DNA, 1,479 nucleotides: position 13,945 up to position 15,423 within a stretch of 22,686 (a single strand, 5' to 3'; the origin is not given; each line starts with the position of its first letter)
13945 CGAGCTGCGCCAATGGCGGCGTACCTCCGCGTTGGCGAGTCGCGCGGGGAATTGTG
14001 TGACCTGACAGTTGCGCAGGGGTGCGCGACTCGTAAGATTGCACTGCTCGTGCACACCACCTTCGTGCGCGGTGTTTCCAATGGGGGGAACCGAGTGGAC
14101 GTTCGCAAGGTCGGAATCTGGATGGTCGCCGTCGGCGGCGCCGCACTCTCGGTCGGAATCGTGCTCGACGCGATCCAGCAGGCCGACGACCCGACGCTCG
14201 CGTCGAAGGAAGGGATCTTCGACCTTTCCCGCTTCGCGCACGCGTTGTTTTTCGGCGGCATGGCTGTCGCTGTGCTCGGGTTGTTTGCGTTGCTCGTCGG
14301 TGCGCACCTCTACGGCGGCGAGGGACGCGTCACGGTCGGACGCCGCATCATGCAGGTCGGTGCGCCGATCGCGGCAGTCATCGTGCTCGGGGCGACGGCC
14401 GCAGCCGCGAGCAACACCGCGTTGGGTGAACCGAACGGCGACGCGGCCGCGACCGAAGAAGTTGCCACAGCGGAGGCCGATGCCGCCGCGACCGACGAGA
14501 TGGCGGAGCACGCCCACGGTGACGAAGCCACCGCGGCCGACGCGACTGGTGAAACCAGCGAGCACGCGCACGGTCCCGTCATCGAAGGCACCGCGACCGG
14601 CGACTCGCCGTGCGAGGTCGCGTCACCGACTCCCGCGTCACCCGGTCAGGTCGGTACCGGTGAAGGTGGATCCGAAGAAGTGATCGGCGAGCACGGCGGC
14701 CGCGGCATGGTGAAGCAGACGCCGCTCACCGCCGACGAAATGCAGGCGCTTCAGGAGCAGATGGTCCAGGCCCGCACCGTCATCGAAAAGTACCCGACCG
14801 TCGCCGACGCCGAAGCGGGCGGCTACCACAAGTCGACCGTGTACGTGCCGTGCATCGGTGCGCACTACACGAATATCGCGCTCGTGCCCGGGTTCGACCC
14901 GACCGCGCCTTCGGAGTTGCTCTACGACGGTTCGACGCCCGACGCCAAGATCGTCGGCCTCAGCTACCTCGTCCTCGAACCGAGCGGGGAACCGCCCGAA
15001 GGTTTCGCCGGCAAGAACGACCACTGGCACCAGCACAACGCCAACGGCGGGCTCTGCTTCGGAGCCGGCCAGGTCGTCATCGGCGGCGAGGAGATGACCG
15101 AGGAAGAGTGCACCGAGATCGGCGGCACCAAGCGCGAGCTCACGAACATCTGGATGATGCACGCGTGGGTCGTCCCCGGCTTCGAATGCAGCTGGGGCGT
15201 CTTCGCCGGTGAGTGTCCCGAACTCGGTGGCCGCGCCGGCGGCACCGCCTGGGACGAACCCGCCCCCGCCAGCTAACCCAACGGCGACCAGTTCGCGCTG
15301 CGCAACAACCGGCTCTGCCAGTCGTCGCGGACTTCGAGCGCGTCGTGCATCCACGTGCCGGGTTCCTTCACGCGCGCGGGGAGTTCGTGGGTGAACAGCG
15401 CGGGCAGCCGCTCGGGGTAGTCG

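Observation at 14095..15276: P2: paralogue of P1 with a different linker (two EHAHG motifs in an acidic Ala/Thr/Glu-rich spacer) and extra Cys pairs.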

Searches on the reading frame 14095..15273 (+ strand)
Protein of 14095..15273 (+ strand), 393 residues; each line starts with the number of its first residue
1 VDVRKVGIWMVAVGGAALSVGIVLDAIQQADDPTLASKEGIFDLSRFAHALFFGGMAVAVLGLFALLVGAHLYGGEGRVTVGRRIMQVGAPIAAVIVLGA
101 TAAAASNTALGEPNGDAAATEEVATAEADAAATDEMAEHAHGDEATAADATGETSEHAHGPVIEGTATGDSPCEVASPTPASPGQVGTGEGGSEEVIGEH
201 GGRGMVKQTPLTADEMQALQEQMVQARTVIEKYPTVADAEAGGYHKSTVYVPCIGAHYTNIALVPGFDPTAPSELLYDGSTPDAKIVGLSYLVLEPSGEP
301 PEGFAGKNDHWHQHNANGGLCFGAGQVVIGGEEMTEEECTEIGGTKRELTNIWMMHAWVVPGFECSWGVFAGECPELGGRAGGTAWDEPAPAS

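Call 7: search_protein_families(library=pfam, proteins=[window:14095-15273:+], max_evalue=1)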
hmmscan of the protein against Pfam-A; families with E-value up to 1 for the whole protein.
window:14095-15273:+ (393 aa): 0 families

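Call 8: search_protein_families(library=ncbifam, proteins=[window:14095-15273:+], max_evalue=1)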
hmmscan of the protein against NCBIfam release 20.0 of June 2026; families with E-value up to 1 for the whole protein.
window:14095-15273:+ (393 aa): 1 family
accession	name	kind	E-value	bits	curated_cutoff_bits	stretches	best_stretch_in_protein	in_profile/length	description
NF058603.1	SCO2097_fam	equivalog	0.042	14.2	110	1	29-121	19-99/129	SCO2097 family morphological protein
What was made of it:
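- On SCO2097 family morphological protein (NF058603): 14.2 bits, E 0.042, in the TM region only (call 8).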

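Call 11: find_homologous_proteins(query=window:14095-15273:+)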
Query window:14095-15273:+ (393 aa): 1114 proteins with E <= 0.001 among 8000 candidates; the best 120 are listed.
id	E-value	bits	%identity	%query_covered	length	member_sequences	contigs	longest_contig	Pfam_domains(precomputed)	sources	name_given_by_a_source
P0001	2.4e-257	872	99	100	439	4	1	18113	-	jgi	-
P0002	2.1e-190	651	73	100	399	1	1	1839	-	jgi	jgi:hypothetical protein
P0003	1.1e-188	646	74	100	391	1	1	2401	-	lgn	-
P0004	3.2e-180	618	72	100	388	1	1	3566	-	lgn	-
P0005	4.2e-179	614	72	100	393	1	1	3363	-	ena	-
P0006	3.1e-168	578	68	98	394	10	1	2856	-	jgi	jgi:hypothetical protein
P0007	1.5e-167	576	67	97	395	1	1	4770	-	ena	-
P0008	1.7e-166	573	67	98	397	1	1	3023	-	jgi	jgi:hypothetical protein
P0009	1.1e-165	570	68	98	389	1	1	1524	-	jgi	jgi:hypothetical protein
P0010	6.4e-162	558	62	100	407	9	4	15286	-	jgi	jgi:hypothetical protein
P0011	3.2e-161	555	66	98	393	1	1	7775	-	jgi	jgi:hypothetical protein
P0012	3.9e-161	555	63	99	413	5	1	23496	-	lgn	-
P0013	2.4e-160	552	65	100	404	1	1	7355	-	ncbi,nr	ncbi:MAG TPA: hypothetical protein VFX21_06340 [Acidimicrobiia bacterium]|nr:hypothetical protein [A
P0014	4.3e-160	552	66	98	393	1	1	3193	-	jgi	jgi:hypothetical protein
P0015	1.4e-159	550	62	100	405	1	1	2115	-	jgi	jgi:hypothetical protein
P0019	4.1e-156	539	64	98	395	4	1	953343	-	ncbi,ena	-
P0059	1.8e-122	428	55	99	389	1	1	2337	-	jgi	jgi:Spy/CpxP family protein refolding chaperone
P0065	3.5e-117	410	54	98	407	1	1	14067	-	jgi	jgi:Spy/CpxP family protein refolding chaperone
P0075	2.4e-108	381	53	99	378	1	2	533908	-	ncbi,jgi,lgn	-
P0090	4.4e-102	361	71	59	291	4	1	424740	-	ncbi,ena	-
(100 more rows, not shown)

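Call 20: search_solved_structures(query=A1, max_evalue=10, show_alignments=2)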
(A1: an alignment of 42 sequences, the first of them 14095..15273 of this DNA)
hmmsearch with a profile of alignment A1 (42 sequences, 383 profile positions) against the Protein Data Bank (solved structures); distinct sequences matched with E-value up to 10: 3.
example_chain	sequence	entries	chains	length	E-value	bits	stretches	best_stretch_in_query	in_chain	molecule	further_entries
6g7c_A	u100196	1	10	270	1.3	11.3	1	171-214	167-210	ImpA-related domain protein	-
6akf_A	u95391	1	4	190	1.7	11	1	46-105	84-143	Claudin-3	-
8dq6_A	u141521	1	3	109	1.7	11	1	260-300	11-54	MIF/D-DT-like protein-1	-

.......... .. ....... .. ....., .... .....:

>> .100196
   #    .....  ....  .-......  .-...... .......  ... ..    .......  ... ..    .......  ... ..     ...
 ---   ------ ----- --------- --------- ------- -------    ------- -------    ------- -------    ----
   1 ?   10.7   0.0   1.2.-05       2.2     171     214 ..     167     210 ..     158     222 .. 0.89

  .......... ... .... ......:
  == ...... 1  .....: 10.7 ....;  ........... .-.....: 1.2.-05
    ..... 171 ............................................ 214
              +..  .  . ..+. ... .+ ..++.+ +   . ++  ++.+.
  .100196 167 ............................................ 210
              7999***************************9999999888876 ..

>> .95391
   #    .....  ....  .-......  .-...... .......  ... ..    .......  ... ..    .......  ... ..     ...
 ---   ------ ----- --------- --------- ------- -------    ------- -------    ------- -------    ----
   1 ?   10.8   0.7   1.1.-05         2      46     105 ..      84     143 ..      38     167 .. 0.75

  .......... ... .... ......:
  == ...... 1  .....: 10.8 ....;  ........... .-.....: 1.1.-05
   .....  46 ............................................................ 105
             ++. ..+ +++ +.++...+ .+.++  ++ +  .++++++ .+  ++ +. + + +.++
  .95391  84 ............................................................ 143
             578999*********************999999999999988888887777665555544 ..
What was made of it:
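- Tried and rejected: A PDB sequence search with the family profile gave only chance hits (E above 1, call 20).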

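Call 21: find_encoding_contigs(protein=P0019, flank=8000, max_places=2)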
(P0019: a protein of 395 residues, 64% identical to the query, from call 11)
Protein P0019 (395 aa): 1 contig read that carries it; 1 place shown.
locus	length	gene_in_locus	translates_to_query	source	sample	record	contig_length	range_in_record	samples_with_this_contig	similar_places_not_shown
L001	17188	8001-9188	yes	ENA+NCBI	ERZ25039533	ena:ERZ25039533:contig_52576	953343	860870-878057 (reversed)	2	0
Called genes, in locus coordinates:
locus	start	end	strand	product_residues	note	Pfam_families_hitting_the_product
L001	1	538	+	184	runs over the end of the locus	-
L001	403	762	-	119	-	PF25213:HVO_A0261_N (weak), PF01022:HTH_5, PF12802:MarR_2 (weak), PF12840:HTH_20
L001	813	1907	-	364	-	-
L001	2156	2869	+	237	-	PF03476:MOSC_N, PF03473:MOSC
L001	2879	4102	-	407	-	PF02771:Acyl-CoA_dh_N, PF02770:Acyl-CoA_dh_M, PF00441:Acyl-CoA_dh_1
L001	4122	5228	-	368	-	PF00133:tRNA-synt_1, PF08264:Anticodon_1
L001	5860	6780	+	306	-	-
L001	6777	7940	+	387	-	PF00144:Beta-lactamase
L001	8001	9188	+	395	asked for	-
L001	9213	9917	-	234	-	-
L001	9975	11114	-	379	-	PF00266:Aminotran_5 (weak)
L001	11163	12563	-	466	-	PF03007:WS_DGAT_cat, PF06974:WS_DGAT_C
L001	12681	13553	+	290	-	PF00561:Abhydrolase_1, PF12146:Hydrolase_4, PF12697:Abhydrolase_6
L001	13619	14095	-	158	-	PF00106:adh_short, PF13561:adh_short_C2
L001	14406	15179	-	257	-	PF00106:adh_short, PF08659:KR, PF13561:adh_short_C2, PF23441:SDR (weak)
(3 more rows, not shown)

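Call 22: find_encoding_contigs(protein=P0075, flank=8000, max_places=2)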
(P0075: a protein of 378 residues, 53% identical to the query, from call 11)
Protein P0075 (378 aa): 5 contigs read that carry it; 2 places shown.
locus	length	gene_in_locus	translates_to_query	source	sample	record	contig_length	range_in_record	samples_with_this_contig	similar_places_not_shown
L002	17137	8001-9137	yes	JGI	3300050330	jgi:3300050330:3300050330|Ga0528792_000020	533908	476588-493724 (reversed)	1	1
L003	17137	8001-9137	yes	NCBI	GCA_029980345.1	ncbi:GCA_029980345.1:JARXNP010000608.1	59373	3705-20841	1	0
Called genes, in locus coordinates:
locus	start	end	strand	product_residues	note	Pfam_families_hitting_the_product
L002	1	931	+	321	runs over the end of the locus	PF00528:BPD_transp_1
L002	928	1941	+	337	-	PF00528:BPD_transp_1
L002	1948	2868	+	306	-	PF02463:SMC_N (faint), PF00005:ABC_tran, PF13304:AAA_21 (weak)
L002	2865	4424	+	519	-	PF01895:PhoU, PF00512:HisKA, PF02518:HATPase_c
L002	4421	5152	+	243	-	PF00072:Response_reg, PF00486:Trans_reg_C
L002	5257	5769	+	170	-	PF02537:CRCB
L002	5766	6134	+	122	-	PF02537:CRCB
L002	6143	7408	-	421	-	PF05977:MFS_3, PF07690:MFS_1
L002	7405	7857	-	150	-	PF13412:HTH_24 (faint), PF12802:MarR_2, PF01047:MarR, PF13463:HTH_27 (weak)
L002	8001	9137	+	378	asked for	-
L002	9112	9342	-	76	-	PF24696:UGSC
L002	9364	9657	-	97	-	PF24696:UGSC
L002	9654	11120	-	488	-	-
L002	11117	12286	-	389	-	PF00266:Aminotran_5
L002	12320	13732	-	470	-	PF03007:WS_DGAT_cat, PF06974:WS_DGAT_C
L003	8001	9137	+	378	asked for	-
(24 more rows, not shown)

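Call 24: find_encoding_contigs(protein=P0090, flank=8000, max_places=2)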
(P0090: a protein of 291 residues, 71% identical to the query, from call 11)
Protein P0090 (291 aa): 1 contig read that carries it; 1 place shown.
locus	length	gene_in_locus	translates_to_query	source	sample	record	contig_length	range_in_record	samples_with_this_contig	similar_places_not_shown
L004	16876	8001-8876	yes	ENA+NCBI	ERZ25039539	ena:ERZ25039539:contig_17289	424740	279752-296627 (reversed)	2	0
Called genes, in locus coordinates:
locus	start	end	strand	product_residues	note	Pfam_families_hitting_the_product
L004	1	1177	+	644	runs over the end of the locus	-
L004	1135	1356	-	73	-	-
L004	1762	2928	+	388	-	PF04185:Phosphoesterase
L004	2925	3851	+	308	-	PF01209:Ubie_methyltran, PF13489:Methyltransf_23, PF02390:Methyltransf_4 (weak), PF13847:Methyltransf_31, PF08241:Methyltransf_11, PF08242:Methyltransf_12, PF13649:Methyltransf_25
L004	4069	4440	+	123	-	-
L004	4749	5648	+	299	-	PF00296:Bac_luciferase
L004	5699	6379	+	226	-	PF08768:THAP4_heme-bd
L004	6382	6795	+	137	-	-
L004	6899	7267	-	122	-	-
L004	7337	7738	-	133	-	-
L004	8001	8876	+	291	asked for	-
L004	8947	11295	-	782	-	PF19077:Big_13 (faint), PF17957:Big_7 (weak), PF13860:FlgD_ig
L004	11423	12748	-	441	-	-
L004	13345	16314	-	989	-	-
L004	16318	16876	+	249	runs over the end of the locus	-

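Call 28: predict_structure(alignment_id=A1)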
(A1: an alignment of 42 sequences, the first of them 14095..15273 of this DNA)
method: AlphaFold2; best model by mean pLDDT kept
length: 393 residues; sequences in the alignment: 42
mean_pLDDT: 72.3   pTM: 0.51
mean pLDDT of the five models: 72.3, 71.5, 70.3, 69.3, 69.0
residues with pLDDT >= 90: 92; 70-90: 152; 50-70: 62; < 50: 87
segments of 3 or more residues with pLDDT < 50: 117-156, 182-197, 361-369, 371-373, 375-386, 389-393
pLDDT, mean of each block of 10 residues (from residue 1): 92 96 91 76 84 92 92 84 86 81 77 57 41 37 36 48 65 58 43 42 65 83 87 95 89 80 90 91 90 86 72 68 77 84 88 72 46 43 44 40
secondary structure, 60 per line:
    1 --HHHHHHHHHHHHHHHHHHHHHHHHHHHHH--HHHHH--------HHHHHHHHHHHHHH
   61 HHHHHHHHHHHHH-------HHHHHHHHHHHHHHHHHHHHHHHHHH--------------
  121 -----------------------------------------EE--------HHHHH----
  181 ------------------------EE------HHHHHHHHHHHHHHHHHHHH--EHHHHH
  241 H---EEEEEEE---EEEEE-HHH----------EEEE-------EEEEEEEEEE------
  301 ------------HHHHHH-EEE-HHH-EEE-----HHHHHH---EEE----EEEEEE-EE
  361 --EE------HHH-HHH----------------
elements in order: H3-31 H34-38 H47-73 H81-106 H172-176 H213-232 H236-241 E245-251 E255-259 E274-277 E285-294 H313-318 E320-322 E328-330 H336-341 E345-347 E352-357
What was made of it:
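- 14107..14424 (+): N-terminal membrane module: three hydrophobic helices (about residues 5-28, 46-75, 85-110). Inferred topology is N-in, C-out. AF2 helices 3-31, 47-73 and 81-106 with pLDDT 76-96 (call 28).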

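Call 42: find_related_loci(query=A1, collection=genome_contigs, flank=6000)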
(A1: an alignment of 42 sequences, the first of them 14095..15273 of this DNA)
Query A1 (393 aa) in genome_contigs; peptide patterns used: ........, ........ (x = any residue, [..] = any of these).
188 stretches matched a pattern; 177 encode a relative of the query (tblastn E <= 1e-3); the best 80 are kept; 80 distinct loci.
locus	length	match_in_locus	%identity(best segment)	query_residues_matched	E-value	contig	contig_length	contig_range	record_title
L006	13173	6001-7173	93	1-393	0e+0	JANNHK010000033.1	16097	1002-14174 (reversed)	MAG: Actinomycetes bacterium isolate SOY_6_C_metabat_267 SOY_6_C_k141_5224594, whole genome shotgun sequence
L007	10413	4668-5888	64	1-393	6e-168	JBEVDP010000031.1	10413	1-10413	MAG: Acidimicrobiia bacterium isolate T2R1BO.metabat2.24 T2R1BO.metabat2.24_k133_17435802, whole genome shotgun sequence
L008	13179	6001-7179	64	1-387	9e-163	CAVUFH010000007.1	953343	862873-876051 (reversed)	MAG: uncultured Actinomycetes bacterium isolate MFD04944.bin.1.41 genome assembly, contig: contig_52576, whole genome sh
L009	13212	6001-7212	63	1-393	3e-144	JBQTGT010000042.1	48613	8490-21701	MAG: Actinomycetota bacterium isolate SAR205 c_000000088313, whole genome shotgun sequence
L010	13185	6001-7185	55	1-391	2e-126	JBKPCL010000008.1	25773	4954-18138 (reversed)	MAG: Actinomycetota bacterium isolate GB_EKS_MAG_00052 GB_EKS_000000837187, whole genome shotgun sequence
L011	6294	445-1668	55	1-387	2e-124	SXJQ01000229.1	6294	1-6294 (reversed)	MAG: Actinomycetota bacterium isolate F1-120-MAGs088 F1-120__c617295, whole genome shotgun sequence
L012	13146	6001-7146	57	1-387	3e-117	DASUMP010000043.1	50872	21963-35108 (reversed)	MAG TPA_asm: Acidimicrobiia bacterium isolate SMAG_U1576 k141_220027, whole genome shotgun sequence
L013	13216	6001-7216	76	1-393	3e-139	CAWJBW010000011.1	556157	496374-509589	MAG: uncultured Actinomycetes bacterium isolate MFD09267.bin.2.111 genome assembly, contig: contig_9563, whole genome sh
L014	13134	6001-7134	50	1-385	3e-114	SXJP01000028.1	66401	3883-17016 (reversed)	MAG: Actinomycetota bacterium isolate F1-120-MAGs087 F1-120__c312982, whole genome shotgun sequence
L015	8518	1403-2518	55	1-386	5e-113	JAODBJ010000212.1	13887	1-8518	MAG: Actinomycetes bacterium isolate RYN_51 scaffold_599924, whole genome shotgun sequence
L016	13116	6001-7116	51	1-388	8e-110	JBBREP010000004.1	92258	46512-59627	MAG: Acidimicrobiia bacterium isolate Co_metawrap_2507 Cmw_2507_k141_6022263_length_92258_cov_10.7708, whole genome shot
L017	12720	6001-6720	67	157-391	6e-101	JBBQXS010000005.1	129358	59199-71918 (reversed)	MAG: Acidimicrobiia bacterium isolate Co_metawrap_2126 Cmw_2126_k141_12742251_length_129358_cov_13.9986, whole genome sh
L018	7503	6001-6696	65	162-391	2e-97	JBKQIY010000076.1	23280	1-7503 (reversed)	MAG: Acidimicrobiia bacterium isolate BAr3G3H3I__bin_81 BAr3G3H3I_000000116657, whole genome shotgun sequence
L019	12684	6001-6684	64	160-387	2e-97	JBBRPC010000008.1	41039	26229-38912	MAG: Acidimicrobiia bacterium isolate La1_metabat2.393 LA1C_B2.393_k141_3618203L_41039_cov_10.0000, whole genome shotgun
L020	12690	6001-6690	65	162-389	4e-96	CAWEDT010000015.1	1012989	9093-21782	MAG: uncultured Actinomycetes bacterium isolate MFD04967.bin.2.126 genome assembly, contig: contig_9843, whole genome sh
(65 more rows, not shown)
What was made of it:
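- The P2 type is found in 177 species-level genomes, essentially all Acidimicrobiia (call 42).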
